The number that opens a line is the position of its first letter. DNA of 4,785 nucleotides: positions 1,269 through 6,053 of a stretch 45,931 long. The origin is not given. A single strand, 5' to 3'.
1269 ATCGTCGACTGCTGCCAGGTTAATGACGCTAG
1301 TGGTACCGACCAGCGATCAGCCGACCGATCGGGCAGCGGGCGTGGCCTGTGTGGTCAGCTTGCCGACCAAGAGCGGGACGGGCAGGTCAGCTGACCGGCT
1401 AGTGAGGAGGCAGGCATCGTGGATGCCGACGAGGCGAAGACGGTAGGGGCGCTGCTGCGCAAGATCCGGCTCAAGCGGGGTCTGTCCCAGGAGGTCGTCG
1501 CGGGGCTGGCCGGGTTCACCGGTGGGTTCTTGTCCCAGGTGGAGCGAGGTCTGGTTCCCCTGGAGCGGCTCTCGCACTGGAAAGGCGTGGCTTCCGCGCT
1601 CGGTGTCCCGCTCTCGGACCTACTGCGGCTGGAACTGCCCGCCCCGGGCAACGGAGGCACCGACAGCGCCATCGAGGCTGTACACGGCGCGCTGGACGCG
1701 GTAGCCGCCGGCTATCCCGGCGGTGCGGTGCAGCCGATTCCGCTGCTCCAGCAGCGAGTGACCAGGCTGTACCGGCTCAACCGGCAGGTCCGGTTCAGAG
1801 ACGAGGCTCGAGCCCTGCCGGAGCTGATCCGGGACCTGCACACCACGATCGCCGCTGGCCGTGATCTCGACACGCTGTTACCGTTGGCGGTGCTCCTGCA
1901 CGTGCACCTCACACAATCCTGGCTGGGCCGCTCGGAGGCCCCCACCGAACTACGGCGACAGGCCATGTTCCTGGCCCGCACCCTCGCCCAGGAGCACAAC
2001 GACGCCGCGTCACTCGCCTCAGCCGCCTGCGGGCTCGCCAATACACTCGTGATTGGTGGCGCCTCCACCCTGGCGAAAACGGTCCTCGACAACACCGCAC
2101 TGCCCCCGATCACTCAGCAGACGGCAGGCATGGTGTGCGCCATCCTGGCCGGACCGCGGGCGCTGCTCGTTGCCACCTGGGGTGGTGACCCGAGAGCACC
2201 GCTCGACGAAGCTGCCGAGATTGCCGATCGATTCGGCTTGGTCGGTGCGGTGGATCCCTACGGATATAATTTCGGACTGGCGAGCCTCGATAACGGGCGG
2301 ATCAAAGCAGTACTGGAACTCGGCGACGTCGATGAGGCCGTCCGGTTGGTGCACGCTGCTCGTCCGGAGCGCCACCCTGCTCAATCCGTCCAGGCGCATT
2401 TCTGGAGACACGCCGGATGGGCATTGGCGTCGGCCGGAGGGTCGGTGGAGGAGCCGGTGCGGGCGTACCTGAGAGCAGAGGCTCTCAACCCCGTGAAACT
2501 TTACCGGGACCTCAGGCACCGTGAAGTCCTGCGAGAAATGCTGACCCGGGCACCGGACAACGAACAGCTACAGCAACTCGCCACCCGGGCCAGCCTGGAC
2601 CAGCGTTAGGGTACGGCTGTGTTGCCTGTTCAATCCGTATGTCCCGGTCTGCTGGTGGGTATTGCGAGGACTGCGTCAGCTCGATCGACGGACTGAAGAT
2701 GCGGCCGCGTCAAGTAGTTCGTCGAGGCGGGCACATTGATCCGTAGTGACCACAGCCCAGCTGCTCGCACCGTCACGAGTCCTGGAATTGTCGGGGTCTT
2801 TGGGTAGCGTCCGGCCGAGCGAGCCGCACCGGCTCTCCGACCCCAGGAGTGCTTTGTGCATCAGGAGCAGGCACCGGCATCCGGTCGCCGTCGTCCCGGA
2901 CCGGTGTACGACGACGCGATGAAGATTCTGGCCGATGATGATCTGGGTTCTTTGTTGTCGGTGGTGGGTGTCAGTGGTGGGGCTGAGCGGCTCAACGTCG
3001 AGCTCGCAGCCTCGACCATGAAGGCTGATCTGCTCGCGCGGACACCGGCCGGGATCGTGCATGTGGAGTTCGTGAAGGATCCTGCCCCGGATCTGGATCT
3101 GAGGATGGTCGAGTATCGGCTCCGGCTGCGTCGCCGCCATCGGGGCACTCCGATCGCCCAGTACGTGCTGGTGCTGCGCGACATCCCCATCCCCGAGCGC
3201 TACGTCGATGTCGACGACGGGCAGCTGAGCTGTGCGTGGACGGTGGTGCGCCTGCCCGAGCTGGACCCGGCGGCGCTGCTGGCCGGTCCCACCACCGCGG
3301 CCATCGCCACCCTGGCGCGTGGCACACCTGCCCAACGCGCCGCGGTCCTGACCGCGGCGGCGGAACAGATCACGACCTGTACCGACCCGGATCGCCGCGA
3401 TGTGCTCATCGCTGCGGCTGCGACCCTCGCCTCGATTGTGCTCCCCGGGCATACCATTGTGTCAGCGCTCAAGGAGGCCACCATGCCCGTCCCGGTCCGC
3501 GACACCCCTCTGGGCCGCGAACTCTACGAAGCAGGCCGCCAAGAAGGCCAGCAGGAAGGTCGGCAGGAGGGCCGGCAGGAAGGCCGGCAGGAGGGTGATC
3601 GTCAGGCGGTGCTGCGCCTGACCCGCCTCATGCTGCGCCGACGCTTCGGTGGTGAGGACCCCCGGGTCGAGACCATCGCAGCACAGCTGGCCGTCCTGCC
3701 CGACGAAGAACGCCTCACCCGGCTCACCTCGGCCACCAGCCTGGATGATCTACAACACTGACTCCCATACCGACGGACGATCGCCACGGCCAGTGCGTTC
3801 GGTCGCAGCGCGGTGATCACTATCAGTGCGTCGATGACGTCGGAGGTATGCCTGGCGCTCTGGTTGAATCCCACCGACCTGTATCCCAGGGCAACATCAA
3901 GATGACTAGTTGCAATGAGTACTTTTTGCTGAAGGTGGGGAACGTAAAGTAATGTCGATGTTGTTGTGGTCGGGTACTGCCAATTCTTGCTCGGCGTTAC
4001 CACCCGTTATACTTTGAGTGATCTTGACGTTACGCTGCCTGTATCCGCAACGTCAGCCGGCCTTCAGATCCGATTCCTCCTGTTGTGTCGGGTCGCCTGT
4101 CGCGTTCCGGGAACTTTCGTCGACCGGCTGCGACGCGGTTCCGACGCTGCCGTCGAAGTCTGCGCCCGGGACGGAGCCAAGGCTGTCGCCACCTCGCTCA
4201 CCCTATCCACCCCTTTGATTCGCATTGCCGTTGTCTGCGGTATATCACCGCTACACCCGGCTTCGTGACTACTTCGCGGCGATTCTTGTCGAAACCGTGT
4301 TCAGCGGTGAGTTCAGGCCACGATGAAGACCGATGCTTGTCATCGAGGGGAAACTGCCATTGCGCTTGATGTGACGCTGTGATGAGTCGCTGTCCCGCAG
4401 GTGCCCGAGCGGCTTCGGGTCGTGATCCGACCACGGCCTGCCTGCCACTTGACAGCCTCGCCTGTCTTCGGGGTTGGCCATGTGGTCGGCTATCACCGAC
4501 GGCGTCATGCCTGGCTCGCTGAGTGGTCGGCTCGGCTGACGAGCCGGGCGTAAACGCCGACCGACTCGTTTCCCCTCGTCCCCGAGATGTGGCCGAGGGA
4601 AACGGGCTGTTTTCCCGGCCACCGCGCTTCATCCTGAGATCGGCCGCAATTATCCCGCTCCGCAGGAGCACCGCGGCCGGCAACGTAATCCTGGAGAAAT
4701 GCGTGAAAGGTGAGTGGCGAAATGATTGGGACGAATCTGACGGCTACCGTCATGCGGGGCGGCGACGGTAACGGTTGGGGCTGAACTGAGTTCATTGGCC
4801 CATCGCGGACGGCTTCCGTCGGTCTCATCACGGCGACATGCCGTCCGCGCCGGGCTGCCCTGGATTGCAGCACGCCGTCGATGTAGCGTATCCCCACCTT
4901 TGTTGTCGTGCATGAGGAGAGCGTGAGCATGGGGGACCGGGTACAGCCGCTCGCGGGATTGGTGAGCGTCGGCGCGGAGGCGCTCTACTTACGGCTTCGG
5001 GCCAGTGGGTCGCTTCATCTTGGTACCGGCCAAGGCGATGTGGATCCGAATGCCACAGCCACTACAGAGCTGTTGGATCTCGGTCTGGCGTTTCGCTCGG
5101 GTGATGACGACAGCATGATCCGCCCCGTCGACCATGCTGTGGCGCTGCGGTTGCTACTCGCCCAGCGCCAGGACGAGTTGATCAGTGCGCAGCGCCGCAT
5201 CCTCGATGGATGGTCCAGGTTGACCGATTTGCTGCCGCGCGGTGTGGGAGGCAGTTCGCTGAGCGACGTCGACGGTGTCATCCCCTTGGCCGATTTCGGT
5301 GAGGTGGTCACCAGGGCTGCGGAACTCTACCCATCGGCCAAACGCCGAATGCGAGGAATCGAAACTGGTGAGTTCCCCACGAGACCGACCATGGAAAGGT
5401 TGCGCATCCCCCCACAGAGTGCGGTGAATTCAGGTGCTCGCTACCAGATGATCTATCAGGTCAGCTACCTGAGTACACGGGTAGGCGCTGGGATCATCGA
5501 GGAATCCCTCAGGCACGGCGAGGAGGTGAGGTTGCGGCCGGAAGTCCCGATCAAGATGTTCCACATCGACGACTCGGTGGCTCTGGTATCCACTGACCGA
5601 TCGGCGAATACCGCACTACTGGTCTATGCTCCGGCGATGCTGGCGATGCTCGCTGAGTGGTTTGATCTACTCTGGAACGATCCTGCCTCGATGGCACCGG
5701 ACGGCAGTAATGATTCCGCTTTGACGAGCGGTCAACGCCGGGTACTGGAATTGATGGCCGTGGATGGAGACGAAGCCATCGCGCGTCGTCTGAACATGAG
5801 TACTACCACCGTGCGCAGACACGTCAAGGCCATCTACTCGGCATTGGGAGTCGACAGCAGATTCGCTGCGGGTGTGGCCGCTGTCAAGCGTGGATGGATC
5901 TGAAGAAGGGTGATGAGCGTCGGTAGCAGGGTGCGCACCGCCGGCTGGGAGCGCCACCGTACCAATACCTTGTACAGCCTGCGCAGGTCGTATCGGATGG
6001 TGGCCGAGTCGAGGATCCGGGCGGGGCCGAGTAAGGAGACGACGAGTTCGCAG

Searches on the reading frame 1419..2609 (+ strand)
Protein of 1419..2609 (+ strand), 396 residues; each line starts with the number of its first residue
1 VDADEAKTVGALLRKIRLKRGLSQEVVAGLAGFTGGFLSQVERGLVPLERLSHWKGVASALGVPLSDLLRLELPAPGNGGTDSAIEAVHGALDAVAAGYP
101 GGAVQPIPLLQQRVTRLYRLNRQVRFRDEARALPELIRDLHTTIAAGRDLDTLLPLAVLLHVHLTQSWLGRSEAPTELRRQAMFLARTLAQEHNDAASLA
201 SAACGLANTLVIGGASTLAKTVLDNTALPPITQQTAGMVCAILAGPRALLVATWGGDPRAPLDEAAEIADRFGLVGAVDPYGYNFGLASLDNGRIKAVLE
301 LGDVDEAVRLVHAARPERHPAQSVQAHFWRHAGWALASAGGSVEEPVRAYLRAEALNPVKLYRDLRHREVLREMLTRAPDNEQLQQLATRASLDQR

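Call 15: search_protein_families(library=pfam, proteins=[window:1419-2609:+])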
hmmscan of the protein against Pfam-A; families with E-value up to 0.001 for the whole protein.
window:1419-2609:+ (396 aa): 2 families
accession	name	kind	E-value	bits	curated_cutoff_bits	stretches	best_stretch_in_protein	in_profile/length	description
PF13560.12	HTH_31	-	1.4e-08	35.3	27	1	10-68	3-61/64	Helix-turn-helix domain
PF01381.28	HTH_3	-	3.6e-05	24.1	23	1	13-68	1-55/55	Helix-turn-helix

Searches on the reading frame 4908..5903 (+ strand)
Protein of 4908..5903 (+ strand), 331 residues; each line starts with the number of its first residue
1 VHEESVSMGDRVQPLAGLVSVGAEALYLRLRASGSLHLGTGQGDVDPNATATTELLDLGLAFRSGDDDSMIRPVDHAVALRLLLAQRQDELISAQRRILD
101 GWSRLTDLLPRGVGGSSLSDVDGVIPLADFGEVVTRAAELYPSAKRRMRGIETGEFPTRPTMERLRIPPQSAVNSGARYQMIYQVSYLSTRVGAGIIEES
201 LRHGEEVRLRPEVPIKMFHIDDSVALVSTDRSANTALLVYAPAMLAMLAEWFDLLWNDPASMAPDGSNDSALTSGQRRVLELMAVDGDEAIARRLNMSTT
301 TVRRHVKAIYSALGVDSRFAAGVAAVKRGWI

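Call 15: search_protein_families(library=pfam, proteins=[window:4908-5903:+])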
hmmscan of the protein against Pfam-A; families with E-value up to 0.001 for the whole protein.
window:4908-5903:+ (331 aa): 2 families
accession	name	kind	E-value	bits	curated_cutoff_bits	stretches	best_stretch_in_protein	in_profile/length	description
PF00196.25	GerE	-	2.3e-06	27.6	23.5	1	271-321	2-53/57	Bacterial regulatory proteins, luxR family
PF08279.18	HTH_11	-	0.00061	20.1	25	0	290-314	20-43/55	HTH domain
